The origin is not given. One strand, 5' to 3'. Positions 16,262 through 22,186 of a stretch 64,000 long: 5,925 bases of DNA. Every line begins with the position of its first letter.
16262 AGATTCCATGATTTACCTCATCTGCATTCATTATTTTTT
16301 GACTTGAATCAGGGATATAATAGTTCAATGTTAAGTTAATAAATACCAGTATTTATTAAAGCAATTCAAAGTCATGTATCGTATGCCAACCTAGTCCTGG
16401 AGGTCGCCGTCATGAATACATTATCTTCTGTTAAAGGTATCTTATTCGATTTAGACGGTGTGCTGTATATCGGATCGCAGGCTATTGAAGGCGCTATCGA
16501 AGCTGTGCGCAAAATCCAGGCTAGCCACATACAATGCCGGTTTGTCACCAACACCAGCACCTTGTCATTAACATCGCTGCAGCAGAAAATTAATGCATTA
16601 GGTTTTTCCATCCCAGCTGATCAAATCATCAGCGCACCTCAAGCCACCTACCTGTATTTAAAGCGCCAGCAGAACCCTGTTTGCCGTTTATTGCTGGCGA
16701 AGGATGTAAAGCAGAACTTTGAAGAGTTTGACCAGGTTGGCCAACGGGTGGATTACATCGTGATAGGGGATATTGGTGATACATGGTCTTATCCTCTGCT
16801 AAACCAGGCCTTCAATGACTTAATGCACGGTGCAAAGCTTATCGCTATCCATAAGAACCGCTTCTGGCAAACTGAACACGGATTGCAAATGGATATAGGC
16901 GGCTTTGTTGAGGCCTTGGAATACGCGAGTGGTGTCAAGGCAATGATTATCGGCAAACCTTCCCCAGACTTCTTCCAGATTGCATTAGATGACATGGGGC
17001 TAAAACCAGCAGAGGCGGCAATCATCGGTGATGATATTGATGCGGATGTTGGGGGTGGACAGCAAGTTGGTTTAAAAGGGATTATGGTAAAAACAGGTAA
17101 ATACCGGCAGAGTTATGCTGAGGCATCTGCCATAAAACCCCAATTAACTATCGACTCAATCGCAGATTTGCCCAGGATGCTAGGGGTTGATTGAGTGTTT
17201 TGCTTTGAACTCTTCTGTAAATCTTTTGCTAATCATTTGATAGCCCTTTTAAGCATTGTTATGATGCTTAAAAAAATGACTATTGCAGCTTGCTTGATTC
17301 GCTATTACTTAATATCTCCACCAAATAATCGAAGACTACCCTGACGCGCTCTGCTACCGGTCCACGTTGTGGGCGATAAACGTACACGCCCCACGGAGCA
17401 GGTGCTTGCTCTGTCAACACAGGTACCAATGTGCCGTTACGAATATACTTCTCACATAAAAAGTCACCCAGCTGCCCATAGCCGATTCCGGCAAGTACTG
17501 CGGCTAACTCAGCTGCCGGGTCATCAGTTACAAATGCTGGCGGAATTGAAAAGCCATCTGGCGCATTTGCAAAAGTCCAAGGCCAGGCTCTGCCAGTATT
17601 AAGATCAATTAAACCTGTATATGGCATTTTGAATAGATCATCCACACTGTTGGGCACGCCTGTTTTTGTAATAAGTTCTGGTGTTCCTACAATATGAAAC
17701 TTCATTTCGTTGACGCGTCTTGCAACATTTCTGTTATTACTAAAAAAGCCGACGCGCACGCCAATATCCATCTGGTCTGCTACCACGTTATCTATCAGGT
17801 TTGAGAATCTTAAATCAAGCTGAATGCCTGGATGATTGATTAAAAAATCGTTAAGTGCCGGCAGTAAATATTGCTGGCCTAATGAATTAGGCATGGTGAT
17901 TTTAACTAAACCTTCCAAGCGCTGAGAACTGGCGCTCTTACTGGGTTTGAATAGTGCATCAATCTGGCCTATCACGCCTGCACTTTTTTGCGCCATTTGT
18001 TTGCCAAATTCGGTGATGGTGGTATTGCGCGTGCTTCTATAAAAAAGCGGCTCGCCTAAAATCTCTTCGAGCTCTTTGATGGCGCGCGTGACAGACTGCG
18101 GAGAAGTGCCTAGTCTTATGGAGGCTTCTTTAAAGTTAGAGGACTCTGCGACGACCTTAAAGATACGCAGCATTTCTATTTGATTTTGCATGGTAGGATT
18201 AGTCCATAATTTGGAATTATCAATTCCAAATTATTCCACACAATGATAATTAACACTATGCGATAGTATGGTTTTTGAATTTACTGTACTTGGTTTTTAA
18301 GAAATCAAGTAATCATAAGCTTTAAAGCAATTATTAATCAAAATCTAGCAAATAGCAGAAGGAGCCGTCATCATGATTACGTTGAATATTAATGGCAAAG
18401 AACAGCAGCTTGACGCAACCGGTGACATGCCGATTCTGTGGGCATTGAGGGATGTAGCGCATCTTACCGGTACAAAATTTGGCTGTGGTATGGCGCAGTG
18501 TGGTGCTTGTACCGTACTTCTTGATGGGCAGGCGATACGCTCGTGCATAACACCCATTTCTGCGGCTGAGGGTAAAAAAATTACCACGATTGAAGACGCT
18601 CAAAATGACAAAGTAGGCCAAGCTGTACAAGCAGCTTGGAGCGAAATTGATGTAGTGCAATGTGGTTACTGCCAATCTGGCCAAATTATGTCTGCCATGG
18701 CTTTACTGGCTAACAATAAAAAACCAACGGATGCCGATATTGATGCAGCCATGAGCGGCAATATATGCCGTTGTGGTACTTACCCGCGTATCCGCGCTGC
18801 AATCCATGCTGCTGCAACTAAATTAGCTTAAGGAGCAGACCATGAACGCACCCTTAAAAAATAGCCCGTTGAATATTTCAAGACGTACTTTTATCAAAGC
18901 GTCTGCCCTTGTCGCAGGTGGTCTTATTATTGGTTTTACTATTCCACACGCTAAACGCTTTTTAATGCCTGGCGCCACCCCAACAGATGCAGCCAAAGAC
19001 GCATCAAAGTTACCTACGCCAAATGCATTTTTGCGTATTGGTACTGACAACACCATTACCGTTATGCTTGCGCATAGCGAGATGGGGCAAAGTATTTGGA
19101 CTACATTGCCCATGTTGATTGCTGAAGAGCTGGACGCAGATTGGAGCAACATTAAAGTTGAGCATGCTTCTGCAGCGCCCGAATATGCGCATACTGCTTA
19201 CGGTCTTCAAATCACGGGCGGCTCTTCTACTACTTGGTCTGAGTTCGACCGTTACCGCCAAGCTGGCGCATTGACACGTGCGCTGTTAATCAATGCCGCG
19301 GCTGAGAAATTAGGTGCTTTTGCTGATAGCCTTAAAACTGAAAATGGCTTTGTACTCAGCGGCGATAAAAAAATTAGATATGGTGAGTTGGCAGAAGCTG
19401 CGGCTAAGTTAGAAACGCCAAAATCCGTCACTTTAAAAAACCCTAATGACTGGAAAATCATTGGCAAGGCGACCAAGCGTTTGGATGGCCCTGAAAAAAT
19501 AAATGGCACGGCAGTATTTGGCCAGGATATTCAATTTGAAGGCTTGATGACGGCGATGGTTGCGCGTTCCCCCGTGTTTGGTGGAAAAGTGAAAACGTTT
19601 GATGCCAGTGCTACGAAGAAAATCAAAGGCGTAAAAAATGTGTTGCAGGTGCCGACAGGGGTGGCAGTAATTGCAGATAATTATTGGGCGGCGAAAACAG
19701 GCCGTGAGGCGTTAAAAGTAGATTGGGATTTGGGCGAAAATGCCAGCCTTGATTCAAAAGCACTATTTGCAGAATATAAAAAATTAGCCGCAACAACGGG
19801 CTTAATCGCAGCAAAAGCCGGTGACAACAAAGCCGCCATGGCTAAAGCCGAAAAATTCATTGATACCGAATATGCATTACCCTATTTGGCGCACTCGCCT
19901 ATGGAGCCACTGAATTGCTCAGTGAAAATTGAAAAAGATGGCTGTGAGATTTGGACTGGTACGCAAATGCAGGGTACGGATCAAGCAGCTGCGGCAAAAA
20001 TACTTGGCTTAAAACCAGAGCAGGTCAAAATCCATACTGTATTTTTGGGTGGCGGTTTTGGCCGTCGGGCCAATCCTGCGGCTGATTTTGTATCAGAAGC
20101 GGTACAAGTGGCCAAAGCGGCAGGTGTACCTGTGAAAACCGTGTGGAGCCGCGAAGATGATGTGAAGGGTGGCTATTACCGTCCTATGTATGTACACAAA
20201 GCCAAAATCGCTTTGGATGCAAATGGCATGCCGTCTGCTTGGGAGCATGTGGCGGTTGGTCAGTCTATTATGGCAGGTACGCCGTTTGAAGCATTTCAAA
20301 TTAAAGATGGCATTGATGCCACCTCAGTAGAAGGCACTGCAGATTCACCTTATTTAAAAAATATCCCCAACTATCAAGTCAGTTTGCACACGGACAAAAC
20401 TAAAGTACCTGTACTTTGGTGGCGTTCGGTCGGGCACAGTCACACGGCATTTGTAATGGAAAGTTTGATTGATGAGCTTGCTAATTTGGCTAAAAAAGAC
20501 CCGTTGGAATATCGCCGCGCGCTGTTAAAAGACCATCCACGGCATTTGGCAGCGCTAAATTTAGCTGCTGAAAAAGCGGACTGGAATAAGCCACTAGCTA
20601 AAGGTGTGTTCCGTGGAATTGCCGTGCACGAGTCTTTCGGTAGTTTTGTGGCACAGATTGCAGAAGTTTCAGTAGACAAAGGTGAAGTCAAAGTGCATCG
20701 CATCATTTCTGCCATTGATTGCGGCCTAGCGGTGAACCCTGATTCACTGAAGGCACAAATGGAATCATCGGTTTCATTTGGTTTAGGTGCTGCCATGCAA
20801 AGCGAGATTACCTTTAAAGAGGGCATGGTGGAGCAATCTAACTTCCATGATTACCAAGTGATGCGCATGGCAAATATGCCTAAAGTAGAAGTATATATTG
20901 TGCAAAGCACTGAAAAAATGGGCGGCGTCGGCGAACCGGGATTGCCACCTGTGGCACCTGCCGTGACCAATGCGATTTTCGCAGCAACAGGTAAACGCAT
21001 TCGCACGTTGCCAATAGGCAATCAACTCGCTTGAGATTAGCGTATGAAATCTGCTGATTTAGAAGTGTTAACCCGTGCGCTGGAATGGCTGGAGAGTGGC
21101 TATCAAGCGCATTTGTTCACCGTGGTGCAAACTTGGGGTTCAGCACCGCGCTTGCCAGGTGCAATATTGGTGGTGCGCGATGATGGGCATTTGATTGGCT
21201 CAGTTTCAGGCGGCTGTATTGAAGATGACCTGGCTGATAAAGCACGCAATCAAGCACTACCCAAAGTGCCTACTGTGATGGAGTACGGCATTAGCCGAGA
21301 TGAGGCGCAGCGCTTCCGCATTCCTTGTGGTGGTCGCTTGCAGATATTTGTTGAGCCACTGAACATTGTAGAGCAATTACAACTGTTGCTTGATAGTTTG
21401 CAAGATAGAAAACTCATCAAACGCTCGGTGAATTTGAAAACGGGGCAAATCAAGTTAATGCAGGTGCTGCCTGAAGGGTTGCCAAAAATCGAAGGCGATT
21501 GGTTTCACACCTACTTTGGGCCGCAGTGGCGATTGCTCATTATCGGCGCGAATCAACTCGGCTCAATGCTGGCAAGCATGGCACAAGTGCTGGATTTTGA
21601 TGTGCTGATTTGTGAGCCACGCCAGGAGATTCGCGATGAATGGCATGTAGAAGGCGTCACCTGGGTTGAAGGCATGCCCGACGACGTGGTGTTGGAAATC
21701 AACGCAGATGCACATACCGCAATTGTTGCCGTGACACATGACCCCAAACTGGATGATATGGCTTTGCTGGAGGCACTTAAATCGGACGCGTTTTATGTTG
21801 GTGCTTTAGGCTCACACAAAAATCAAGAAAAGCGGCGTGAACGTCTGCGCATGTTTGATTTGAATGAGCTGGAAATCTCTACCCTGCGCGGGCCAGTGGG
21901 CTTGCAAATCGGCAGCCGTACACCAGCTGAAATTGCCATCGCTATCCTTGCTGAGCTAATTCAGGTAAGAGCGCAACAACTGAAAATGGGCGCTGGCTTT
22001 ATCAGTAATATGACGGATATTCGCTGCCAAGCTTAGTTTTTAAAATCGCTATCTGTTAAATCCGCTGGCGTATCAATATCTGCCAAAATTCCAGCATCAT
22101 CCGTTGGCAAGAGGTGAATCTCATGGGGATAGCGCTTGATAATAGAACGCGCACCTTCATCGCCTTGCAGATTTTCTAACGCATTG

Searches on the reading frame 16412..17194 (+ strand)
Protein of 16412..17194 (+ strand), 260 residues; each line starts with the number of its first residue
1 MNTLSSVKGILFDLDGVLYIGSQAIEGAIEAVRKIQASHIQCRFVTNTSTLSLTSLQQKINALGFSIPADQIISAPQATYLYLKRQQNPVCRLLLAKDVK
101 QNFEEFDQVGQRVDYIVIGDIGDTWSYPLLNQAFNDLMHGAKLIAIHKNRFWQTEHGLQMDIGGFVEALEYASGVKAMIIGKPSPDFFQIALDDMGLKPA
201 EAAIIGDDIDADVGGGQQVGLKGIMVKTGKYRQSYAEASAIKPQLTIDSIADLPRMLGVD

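Call 6: search_protein_families(library=ncbifam, max_evalue=1e-10, proteins=[window:16412-17194:+])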
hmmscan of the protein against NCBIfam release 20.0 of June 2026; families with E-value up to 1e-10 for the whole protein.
window:16412-17194:+ (260 aa): 10 families
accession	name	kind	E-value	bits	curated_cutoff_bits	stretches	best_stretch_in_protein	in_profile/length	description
TIGR01458.1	HAD-SF-IIA-hyp3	hypoth_equivalog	5.4e-65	219.3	175.95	1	7-252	1-249/257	TIGR01458 family HAD-type hydrolase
TIGR01460.1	HAD-SF-IIA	subfamily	5.1e-39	134.5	100.15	1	10-229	1-246/246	HAD-IIA family hydrolase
NF053752.1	TK1734_fam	exception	6.4e-35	120.7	475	1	9-255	2-257/260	2-phosphoglycolate phosphatase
TIGR01457.1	HAD-SF-IIA-hyp2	hypoth_equivalog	1.1e-32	113.6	247.65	1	8-252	2-248/249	TIGR01457 family HAD-type hydrolase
TIGR01452.1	PGP_euk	subfamily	2.5e-27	96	201.95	2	100-253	119-279/279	phosphoglycolate/pyridoxal phosphate family phosphatase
NF007762.0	PRK10444.1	equivalog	4.5e-23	82.1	368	1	7-253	3-247/250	HAD-IIA family hydrolase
TIGR02253.1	CTE7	subfamily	7.8e-19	68.3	169.75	1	152-253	123-220/221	TIGR02253 family HAD-type hydrolase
TIGR01459.1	HAD-SF-IIA-hyp4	hypoth_equivalog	1.3e-13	50.9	103.75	1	8-227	9-241/242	TIGR01459 family HAD-type hydrolase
TIGR01456.1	CECR5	hypoth_equivalog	5.5e-13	48.5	139.25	0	9-77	2-75/321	TIGR01456 family HAD-type hydrolase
NF053830.1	RUBPPhHalo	equivalog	3.5e-11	43.2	330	0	182-254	159-231/234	ribulose-1,5-bisphosphate 5-phosphatase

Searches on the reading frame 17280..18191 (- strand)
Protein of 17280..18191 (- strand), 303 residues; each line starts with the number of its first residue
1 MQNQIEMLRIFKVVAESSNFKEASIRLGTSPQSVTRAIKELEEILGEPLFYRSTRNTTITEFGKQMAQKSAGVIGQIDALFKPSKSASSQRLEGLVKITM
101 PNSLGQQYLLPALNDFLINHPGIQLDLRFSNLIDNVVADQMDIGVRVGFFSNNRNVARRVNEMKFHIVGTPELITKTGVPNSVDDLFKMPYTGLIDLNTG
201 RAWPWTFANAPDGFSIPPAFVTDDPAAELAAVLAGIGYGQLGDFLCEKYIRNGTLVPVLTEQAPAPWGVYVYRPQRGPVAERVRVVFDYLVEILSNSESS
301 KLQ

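Call 6: search_protein_families(library=ncbifam, max_evalue=1e-10, proteins=[window:17280-18191:-])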
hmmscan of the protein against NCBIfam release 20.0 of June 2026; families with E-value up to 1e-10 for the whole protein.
window:17280-18191:- (303 aa): 20 families
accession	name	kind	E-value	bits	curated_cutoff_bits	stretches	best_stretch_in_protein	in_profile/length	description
NF040888.1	trans_reg_YafC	equivalog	2.6e-35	121.7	470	1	1-293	1-292/293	DNA-binding transcriptional regulator YafC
NF008352.0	PRK11139.1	subfamily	5.1e-31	107.9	288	1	6-297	9-295/305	transcriptional regulator GcvA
NF011573.0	PRK14997.1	equivalog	4e-24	85.3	380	1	10-292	11-295/303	LysR family transcriptional regulator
NF007315.1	PRK09801.1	equivalog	1.2e-20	73.8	398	1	8-270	11-275/301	L-tartrate utilization transcriptional activator TtdR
NF007917.1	PRK10632.1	equivalog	6.3e-19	68.2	425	1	5-295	4-293/303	HTH-type transcriptional activator AaeR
TIGR03418.1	chol_sulf_TF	equivalog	1.4e-18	67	324.8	1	5-291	3-289/291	choline sulfate utilization transcriptional regulator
NF007491.0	PRK10086.1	equivalog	1.3e-17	63.6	316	1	4-148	18-159/313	DNA-binding transcriptional regulator DsdC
NF008722.0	PRK11716.1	equivalog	2.6e-16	59.5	246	1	5-146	3-146/293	HTH-type transcriptional activator IlvY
NF007439.0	PRK09986.1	equivalog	8.8e-15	54.8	290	1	4-168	8-176/296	LysR family transcriptional regulator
NF007501.0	PRK10094.1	equivalog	1.2e-14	54.2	372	0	6-82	5-81/308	HTH-type transcriptional activator AllS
NF053705.1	TransRegGltCGpos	equivalog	1.3e-14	54.1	350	1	8-156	6-156/300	glutamate biosynthesis transcriptional regulator GltC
NF052633.1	LysR_TF_PsrA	exception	9.6e-14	51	540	1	7-146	9-150/297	L-proline-binding transcription factor PsrA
NF040786.1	LysR_Sec_metab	equivalog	1.4e-13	50.6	250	1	6-171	4-171/298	selenium metabolism-associated LysR family transcriptional regulator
TIGR02036.1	dsdC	equivalog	1.4e-13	50.6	352.4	1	4-189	9-191/302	DNA-binding transcriptional regulator DsdC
NF047520.1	trans_act_CidR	equivalog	2.3e-13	50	415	1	5-147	3-147/292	cidABC operon transcriptional activator CidR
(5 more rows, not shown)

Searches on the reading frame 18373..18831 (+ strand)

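Call 6: search_protein_families(library=ncbifam, max_evalue=1e-10, proteins=[window:18373-18831:+])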
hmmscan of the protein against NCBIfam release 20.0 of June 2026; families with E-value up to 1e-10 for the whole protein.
window:18373-18831:+ (152 aa): 10 families
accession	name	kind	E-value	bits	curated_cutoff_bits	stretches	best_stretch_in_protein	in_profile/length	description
NF041020.1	glyceraldDH_gamma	equivalog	1.2e-39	135.6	290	1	2-151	13-162/164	glyceraldehyde dehydrogenase subunit gamma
TIGR03193.1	4hydroxCoAred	equivalog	4.5e-39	133.7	257.8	1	2-148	2-148/148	4-hydroxybenzoyl-CoA reductase subunit gamma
NF008514.0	PRK11433.1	equivalog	3.6e-38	131.2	322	1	2-150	53-216/218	aldehyde dehydrogenase iron-sulfur subunit PaoA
NF043084.2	XdhC_XDHase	equivalog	6e-38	129.7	217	1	2-147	3-149/151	xanthine dehydrogenase subunit XdhC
TIGR03198.1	pucE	equivalog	3.9e-37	127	254.3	1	2-145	4-146/151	xanthine dehydrogenase subunit E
NF045668.1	pterin_aldehy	equivalog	1.5e-36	125.9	1100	1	3-149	4-153/905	molybdopterin-dependent aldehyde oxidoreductase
TIGR03311.1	Se_dep_XDH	equivalog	4.1e-35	121.1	830.45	1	6-150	5-146/848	selenium-dependent xanthine dehydrogenase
TIGR02963.1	xanthine_xdhA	equivalog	8e-33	113.8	467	1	12-148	12-158/468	xanthine dehydrogenase small subunit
NF007387.0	PRK09908.1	equivalog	1.3e-32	112.5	212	1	2-145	9-153/159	xanthine dehydrogenase iron sulfur-binding subunit XdhC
TIGR02969.1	mam_aldehyde_ox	subfamily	3.4e-22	77.8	1912.3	1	17-144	19-157/1330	aldehyde oxidase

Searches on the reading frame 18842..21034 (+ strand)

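Call 6: search_protein_families(library=ncbifam, max_evalue=1e-10, proteins=[window:18842-21034:+])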
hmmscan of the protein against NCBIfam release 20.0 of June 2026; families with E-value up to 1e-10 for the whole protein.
window:18842-21034:+ (730 aa): 12 families
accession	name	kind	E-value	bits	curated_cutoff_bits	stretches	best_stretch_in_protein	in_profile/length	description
TIGR03194.1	4hydrxCoA_A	equivalog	6.2e-57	193.5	994.55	2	588-726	592-738/746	4-hydroxybenzoyl-CoA reductase subunit alpha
NF043082.1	XdhA_XDHase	equivalog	9.1e-50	169.5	780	2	598-727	610-745/758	xanthine dehydrogenase subunit XdhA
NF041671.1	peri_hyde_PaoC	equivalog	7.5e-49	166.8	1180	2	276-558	115-383/735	aldehyde oxidoreductase molybdenum-binding subunit PaoC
NF007426.0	PRK09970.1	equivalog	1.1e-44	152.7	916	2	598-728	613-749/761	xanthine dehydrogenase molybdenum-binding subunit XdhA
TIGR03196.1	pucD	equivalog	2.9e-41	141.7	783.65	2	604-726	621-750/763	xanthine dehydrogenase subunit D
NF041018.1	glyceraldDH_alpha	equivalog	2.1e-39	135.5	790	1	324-563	162-393/741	glyceraldehyde dehydrogenase subunit alpha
TIGR03311.1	Se_dep_XDH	equivalog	1.2e-35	122.9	830.45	2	607-727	719-843/848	selenium-dependent xanthine dehydrogenase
TIGR02965.1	xanthine_xdhB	equivalog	2.8e-28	98.6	849.5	1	275-562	98-375/758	xanthine dehydrogenase molybdopterin binding subunit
NF040766.1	CODH_aero_grp5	exception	2.5e-26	92.1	950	1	274-560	109-393/785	aerobic carbon-monoxide dehydrogenase large subunit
NF045668.1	pterin_aldehy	equivalog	2.4e-22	78.9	1100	0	323-559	336-563/905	molybdopterin-dependent aldehyde oxidoreductase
TIGR02416.1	CO_dehy_Mo_lg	equivalog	2.2e-18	65.8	991.15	0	598-714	627-748/770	aerobic carbon-monoxide dehydrogenase large subunit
TIGR03313.1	Se_sel_red_Mo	hypoth_equivalog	6.3e-17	60.5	1101.9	0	594-721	803-936/951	molybdopterin-dependent oxidoreductase Mo/Fe-S-binding subunit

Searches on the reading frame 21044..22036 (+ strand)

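Call 6: search_protein_families(library=ncbifam, max_evalue=1e-10, proteins=[window:21044-22036:+])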
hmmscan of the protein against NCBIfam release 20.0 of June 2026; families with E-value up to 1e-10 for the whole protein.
window:21044-22036:+ (330 aa): 2 families
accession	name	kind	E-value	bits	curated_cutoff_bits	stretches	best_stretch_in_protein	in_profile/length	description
NF045664.1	XdhC_rel_AOR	equivalog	5.2e-45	154.2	350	2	150-311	183-346/346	XdhC family aldehyde oxidoreductase maturation factor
TIGR02964.1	xanthine_xdhC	equivalog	2e-25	89.8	161.6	1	24-306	2-246/246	xanthine dehydrogenase accessory protein XdhC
